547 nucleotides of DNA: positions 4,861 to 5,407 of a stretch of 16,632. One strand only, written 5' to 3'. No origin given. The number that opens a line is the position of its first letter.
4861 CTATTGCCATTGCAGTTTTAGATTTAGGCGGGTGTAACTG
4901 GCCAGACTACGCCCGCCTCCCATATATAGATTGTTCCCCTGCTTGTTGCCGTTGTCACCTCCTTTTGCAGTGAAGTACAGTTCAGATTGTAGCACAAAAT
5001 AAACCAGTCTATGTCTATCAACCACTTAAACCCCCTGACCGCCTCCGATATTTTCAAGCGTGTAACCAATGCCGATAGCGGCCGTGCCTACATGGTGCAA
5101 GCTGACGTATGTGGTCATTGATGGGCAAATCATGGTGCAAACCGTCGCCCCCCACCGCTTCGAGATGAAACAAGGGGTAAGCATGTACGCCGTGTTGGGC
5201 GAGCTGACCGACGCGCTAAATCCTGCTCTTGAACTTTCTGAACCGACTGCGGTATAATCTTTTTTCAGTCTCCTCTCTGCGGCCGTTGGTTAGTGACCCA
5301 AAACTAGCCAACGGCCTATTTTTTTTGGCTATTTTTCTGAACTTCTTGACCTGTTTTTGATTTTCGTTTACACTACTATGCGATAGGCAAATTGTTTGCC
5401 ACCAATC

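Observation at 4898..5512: A ~615-bp gene-free island inside an otherwise gap-free structural operon, holding two tandem promoter-hairpin-U-tract units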

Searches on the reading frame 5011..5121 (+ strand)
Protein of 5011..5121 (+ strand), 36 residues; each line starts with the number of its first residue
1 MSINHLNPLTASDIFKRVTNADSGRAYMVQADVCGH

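Call 9: search_protein_families(library=pfam, proteins=[window:5011-5121:+], max_evalue=0.01)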
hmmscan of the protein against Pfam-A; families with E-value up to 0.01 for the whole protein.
window:5011-5121:+ (36 aa): 0 families

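Call 10: search_protein_families(library=phrogs, proteins=[window:5011-5121:+], max_evalue=0.01)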
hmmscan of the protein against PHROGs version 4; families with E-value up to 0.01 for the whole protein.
window:5011-5121:+ (36 aa): 0 families

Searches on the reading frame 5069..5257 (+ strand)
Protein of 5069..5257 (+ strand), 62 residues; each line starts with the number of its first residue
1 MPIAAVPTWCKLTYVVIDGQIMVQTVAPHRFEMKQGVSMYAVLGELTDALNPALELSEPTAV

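Call 9: search_protein_families(library=pfam, proteins=[window:5069-5257:+], max_evalue=0.01)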
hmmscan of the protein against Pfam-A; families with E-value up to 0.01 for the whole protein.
window:5069-5257:+ (62 aa): 0 families

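Call 10: search_protein_families(library=phrogs, proteins=[window:5069-5257:+], max_evalue=0.01)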
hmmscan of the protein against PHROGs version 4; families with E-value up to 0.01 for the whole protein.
window:5069-5257:+ (62 aa): 0 families

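Call 76: find_encoding_contigs(protein=window:5069-5257:+, flank=10000, max_places=6)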
Protein window:5069-5257:+ (62 aa): no gene with exactly this product is on record in the collection.
